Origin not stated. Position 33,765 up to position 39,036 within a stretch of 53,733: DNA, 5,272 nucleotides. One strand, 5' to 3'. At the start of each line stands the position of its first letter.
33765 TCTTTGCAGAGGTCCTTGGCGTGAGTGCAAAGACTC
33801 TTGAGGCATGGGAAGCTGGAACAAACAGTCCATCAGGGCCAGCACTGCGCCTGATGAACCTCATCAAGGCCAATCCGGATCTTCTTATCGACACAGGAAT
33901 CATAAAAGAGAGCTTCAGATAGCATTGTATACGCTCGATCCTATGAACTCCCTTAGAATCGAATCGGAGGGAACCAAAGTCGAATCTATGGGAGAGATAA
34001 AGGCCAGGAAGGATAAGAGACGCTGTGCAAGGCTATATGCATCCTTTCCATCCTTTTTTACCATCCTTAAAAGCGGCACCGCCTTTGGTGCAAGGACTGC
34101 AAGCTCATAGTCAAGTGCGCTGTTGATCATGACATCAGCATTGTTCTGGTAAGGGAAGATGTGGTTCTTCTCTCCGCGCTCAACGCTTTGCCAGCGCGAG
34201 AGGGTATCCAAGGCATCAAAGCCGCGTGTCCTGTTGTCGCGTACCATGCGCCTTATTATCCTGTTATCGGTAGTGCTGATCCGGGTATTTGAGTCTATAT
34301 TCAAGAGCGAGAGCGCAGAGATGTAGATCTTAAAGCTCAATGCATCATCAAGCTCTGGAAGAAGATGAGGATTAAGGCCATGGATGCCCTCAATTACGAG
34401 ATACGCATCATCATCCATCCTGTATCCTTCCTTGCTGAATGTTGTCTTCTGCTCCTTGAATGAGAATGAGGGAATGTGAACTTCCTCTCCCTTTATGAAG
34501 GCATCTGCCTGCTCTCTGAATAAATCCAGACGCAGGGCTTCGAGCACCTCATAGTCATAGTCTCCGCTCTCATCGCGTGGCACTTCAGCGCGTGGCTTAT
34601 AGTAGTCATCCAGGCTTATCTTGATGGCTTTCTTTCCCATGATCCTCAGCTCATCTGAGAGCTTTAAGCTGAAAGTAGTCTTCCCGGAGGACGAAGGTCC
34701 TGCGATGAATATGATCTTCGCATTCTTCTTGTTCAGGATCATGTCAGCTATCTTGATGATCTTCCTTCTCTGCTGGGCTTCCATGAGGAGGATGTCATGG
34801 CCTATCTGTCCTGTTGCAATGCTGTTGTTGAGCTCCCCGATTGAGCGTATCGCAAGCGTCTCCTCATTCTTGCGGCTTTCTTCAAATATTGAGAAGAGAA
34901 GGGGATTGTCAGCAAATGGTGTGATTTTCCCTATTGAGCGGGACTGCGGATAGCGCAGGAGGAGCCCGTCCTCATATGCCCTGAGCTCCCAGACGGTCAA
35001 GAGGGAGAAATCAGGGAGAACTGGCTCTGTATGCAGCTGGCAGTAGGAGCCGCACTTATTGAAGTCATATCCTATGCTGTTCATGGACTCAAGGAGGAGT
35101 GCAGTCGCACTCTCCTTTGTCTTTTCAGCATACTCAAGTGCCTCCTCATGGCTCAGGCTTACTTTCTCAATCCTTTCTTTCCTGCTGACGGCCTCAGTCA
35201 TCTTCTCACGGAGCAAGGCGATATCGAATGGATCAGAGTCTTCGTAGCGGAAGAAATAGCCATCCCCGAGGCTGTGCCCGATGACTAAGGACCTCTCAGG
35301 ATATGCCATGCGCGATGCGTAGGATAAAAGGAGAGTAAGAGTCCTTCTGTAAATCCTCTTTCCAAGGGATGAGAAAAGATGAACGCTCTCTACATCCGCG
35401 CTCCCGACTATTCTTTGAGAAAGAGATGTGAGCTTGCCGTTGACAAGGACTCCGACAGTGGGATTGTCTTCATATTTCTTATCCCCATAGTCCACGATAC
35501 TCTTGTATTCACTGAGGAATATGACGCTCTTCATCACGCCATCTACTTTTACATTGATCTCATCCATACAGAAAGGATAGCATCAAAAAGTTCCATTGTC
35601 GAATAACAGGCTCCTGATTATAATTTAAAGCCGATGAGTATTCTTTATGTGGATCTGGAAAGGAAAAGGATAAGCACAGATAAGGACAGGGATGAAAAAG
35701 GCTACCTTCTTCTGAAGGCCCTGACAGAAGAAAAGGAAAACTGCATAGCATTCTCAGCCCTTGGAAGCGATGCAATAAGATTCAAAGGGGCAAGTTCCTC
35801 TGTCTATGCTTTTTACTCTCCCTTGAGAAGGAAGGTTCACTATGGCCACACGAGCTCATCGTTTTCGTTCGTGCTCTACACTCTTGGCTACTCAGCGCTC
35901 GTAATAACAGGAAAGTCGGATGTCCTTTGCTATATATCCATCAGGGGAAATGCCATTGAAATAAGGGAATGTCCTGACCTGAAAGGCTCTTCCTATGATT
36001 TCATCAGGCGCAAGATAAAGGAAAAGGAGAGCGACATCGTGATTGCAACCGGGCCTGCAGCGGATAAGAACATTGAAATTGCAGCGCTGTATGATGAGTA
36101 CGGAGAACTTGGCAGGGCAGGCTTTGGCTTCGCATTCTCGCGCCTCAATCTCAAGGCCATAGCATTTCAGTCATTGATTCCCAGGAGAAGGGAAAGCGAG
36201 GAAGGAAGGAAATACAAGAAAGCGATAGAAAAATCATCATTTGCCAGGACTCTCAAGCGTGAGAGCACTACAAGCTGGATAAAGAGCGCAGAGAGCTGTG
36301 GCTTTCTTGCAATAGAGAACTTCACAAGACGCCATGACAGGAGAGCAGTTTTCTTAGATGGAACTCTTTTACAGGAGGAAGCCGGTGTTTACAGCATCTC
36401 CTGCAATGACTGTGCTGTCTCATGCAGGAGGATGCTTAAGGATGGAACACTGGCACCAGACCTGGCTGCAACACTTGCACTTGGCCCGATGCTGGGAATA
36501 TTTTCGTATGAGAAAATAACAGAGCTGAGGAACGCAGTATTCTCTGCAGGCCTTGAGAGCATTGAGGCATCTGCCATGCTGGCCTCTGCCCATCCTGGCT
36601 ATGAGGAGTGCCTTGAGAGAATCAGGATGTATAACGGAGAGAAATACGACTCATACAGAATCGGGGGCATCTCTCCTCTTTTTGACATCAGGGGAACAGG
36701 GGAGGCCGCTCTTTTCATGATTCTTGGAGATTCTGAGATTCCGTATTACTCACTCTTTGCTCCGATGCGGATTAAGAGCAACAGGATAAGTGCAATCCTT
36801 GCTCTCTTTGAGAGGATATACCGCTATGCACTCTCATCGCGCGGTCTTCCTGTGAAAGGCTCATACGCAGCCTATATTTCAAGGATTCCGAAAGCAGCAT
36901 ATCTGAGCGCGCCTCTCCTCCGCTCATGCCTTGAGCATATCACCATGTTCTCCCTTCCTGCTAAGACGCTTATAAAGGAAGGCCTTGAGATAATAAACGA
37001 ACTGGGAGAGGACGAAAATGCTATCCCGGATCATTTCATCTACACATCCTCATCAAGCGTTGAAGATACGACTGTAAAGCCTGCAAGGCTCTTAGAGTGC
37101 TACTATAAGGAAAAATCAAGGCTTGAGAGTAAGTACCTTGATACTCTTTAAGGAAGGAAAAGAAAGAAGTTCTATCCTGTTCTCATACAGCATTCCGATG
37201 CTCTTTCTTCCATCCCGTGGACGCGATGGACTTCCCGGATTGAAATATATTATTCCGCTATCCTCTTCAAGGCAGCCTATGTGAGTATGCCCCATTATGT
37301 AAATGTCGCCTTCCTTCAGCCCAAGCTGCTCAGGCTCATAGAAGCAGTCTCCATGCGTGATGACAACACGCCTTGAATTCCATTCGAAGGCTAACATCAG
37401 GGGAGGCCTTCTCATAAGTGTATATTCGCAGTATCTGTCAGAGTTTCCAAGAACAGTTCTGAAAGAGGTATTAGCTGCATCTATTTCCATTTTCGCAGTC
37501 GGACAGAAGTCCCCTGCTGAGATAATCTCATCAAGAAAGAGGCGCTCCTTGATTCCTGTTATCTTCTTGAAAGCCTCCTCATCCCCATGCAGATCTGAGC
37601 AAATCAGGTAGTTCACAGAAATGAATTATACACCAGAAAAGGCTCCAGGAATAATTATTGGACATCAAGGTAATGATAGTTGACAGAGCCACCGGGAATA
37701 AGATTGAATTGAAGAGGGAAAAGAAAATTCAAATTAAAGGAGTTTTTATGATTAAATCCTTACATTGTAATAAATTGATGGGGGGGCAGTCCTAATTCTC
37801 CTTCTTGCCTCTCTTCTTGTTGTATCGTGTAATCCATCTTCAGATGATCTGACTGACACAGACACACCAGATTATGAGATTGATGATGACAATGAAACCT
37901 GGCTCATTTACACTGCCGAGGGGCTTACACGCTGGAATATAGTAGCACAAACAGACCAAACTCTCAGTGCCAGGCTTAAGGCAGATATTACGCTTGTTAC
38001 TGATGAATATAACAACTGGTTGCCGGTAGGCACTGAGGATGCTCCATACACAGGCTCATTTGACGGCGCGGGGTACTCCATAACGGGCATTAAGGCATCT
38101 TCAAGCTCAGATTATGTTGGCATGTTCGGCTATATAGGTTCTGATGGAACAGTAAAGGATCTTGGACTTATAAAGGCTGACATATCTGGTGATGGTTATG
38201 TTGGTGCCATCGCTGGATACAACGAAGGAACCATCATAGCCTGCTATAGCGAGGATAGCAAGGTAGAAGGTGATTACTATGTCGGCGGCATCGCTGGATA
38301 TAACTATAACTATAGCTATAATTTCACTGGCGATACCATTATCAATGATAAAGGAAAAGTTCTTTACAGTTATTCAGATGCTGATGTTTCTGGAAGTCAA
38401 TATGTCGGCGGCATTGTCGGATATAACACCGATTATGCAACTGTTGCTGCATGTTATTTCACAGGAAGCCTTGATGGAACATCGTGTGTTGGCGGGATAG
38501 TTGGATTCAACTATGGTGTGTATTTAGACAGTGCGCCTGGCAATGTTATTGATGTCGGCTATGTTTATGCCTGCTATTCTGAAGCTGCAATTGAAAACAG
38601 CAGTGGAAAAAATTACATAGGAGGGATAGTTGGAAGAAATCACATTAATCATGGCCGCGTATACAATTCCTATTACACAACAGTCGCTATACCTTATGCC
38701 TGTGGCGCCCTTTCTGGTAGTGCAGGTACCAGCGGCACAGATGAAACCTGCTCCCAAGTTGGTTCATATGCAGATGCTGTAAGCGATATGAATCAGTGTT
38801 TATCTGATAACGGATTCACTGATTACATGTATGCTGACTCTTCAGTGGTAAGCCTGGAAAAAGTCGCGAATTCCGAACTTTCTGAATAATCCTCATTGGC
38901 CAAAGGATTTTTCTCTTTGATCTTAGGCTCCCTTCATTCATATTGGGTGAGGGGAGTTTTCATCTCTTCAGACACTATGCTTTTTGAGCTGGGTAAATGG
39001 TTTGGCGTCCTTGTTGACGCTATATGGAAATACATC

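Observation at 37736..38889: Poly-G tract splits RBS/ATG from the signal peptide of a GLUG-repeat surface lipoprotein: candidate phase-variable locus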

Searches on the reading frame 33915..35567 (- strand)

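Call 24: search_protein_families(library=pfam, proteins=[window:33915-35567:-], max_evalue=0.0001)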
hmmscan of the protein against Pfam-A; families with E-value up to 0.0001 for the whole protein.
window:33915-35567:- (550 aa): 1 family
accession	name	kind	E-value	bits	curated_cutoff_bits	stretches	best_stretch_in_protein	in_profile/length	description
PF00485.24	PRK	-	1.8e-17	64.2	22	1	285-484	1-190/196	Phosphoribulokinase / Uridine kinase family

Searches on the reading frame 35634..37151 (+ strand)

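Call 24: search_protein_families(library=pfam, proteins=[window:35634-37151:+], max_evalue=0.0001)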
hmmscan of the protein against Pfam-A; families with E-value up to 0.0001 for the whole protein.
window:35634-37151:+ (505 aa): 2 families
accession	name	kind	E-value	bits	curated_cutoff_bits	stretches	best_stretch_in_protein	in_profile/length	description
PF02730.20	AFOR_N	-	2.2e-22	80.2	29.8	1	33-179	49-197/199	Aldehyde ferredoxin oxidoreductase, N-terminal domain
PF01314.23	AFOR_C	-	2.9e-13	50.2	27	1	192-325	4-145/385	Aldehyde ferredoxin oxidoreductase, domains 2 & 3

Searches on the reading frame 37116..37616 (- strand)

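Call 24: search_protein_families(library=pfam, proteins=[window:37116-37616:-], max_evalue=0.0001)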
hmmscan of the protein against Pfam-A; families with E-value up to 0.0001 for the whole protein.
window:37116-37616:- (166 aa): 1 family
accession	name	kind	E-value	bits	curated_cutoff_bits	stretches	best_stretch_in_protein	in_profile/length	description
PF12850.12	Metallophos_2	-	3.4e-20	73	27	1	1-141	1-147/154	Calcineurin-like phosphoesterase superfamily domain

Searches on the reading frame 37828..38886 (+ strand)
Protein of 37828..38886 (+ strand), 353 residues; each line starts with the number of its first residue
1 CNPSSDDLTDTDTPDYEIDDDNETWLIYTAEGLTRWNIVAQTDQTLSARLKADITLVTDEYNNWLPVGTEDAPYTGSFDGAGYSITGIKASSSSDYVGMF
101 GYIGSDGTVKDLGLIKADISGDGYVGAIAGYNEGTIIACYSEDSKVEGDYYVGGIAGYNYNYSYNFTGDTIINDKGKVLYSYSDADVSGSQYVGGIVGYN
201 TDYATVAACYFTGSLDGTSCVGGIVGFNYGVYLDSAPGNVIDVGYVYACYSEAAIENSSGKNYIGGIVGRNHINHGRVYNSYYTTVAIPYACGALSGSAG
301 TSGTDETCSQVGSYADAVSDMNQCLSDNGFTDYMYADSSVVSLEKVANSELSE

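Call 61: predict_structure(alignment_id=A2)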
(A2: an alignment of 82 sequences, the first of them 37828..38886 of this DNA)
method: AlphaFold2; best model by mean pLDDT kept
length: 353 residues; sequences in the alignment: 82
mean_pLDDT: 86.7   pTM: 0.88
mean pLDDT of the five models: 86.7, 85.3, 85.3, 85.3, 84.6
residues with pLDDT >= 90: 232; 70-90: 60; 50-70: 43; < 50: 18
segments of 3 or more residues with pLDDT < 50: 1-3, 296-303, 351-353
pLDDT, mean of each block of 10 residues (from residue 1): 49 89 95 97 98 94 94 98 98 98 97 98 98 98 98 98 62 79 98 97 94 95 93 58 87 83 89 83 74 45 60 89 92 91 82 44
secondary structure, 60 per line:
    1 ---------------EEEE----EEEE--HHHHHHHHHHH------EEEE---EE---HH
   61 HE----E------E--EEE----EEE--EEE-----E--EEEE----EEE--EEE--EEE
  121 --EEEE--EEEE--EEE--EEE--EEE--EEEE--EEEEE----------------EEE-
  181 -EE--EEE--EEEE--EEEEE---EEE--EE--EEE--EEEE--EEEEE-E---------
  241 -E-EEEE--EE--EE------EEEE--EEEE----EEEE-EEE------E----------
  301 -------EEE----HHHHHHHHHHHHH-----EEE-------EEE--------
elements in order: E16-19 E24-27 H30-40 E47-50 E77-79 E84-86 E89-91 E100-103 E108-110 E113-115 E118-120 E123-126 E129-132 E135-137 E140-142 E145-147 E150-153 E156-160 E177-179 E186-188 E191-194 E197-201 E205-207 E214-216 E219-222 E225-229 E244-247 E262-265 E268-271 E276-279 E281-283 E308-310 H315-327 E333-335 E343-345
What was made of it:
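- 37828..38889 (+): Mature GLUG-repeat beta-helix protein (352 aa plus stop), intact ORF. The AlphaFold2 model has pLDDT 86.7 and pTM 0.88 (call 61).
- On GLUG-motif (PF07581) beta-helix proteins: AF2 pLDDT 86.7 and pTM 0.88 (call 61).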

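Call 63: fold_search(model_id=the predicted structure, library=pdb)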
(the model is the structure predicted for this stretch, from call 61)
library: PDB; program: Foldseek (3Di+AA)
matches with E <= 10: 231; with E <= 0.001: 3
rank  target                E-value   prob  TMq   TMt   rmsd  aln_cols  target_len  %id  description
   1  3n6z                  5.6e-08  1.00  0.63  0.65   5.4       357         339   20  Crystal structure of a putative immunoglobulin A1 protease (BACOVA_03286) from Bacteroides ovatus at 1.30 A resolution (released 2010-07-21)
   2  7uvk                  2.9e-04  1.00  0.43  0.13   5.5       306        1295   15  G. haemolysans IgA1 protease (released 2022-11-23)
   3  6xja_P                7.9e-04  1.00  0.48  0.15   8.4       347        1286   15  Streptococcus Pneumoniae IgA1 Protease with IgA1 substrate (released 2021-01-20)
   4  6xjb                  1.3e-03  1.00  0.46  0.14   7.3       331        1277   14  IgA1 Protease (released 2020-12-09)
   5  7uvl_P                3.0e-03  1.00  0.40  0.13   7.8       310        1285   15  IgA1 Protease with IgA1 substrate (released 2022-11-23)
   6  7jgj_A                5.6e-03  1.00  0.41  0.13   8.1       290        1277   16  IgA1 Protease in complex with neutralizing mAb (released 2020-12-09)
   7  7bbv_A                7.8e-03  0.92  0.26  0.29  12.8       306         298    8  Pectate lyase B from Verticillium dahliae (released 2022-07-13)
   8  7xks                  9.1e-03  0.84  0.23  0.26   9.9       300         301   12  Crystal structure of an alkaline pectate lyase from Bacillus clausii (released 2023-03-29)
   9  3zsc_A                2.3e-02  0.75  0.23  0.25  12.8       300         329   10  Catalytic function and substrate recognition of the pectate lyase from Thermotoga maritima (released 2012-07-11)
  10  5c1c                  2.4e-02  0.69  0.26  0.29  11.3       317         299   12  Crystal Structure of the Pectin Methylesterase from Aspergillus niger in Deglycosylated Form (released 2015-07-01)
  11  1ofm_A                2.9e-02  0.25  0.20  0.17  12.2       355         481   10  CRYSTAL STRUCTURE OF CHONDROITINASE B COMPLEXED TO CHONDROITIN 4-SULFATE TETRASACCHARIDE (released 2004-04-19)
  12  5c1e                  3.2e-02  0.84  0.29  0.32   8.8       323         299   11  Crystal Structure of the Pectin Methylesterase from Aspergillus niger in Penultimately Deglycosylated Form (N-acetylgluc (released 2015-07-01)
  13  3krg_A                3.2e-02  0.77  0.29  0.26  15.9       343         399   11  Structural insights into substrate specificity and the anti beta-elimination mechanism of pectate lyase (released 2010-02-09)
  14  7o78_A                3.2e-02  0.35  0.22  0.18  12.2       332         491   12  Structure of the PL6 family chondroitinase B from Pseudopedobacter saltans, Pedsa3807 (released 2021-07-28)
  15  7o78_B                3.2e-02  0.30  0.22  0.18  12.0       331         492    9  Structure of the PL6 family chondroitinase B from Pseudopedobacter saltans, Pedsa3807 (released 2021-07-28)
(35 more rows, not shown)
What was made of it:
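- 37828..38889 (+): Best PDB match is 3N6Z, E=5.6e-8, TM 0.63/0.65 (call 63).
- On GLUG-motif (PF07581) beta-helix proteins: Foldseek top hit 3N6Z, E=5.6e-8, TM 0.63/0.65, followed by the IgA1 protease beta-helix domains (call 63).
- Closest known: GLUG-domain beta-helix proteins: PDB 3N6Z. Same: Predicted right-handed beta-helix superposing on 3N6Z (TM 0.63/0.65, E=5.6e-8) and on the IgA1 protease beta-helix (call 63).
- The high-confidence beta-helix model best matches 3N6Z and the beta-helix domain of Gram-positive IgA1 proteases (calls 61, 63).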
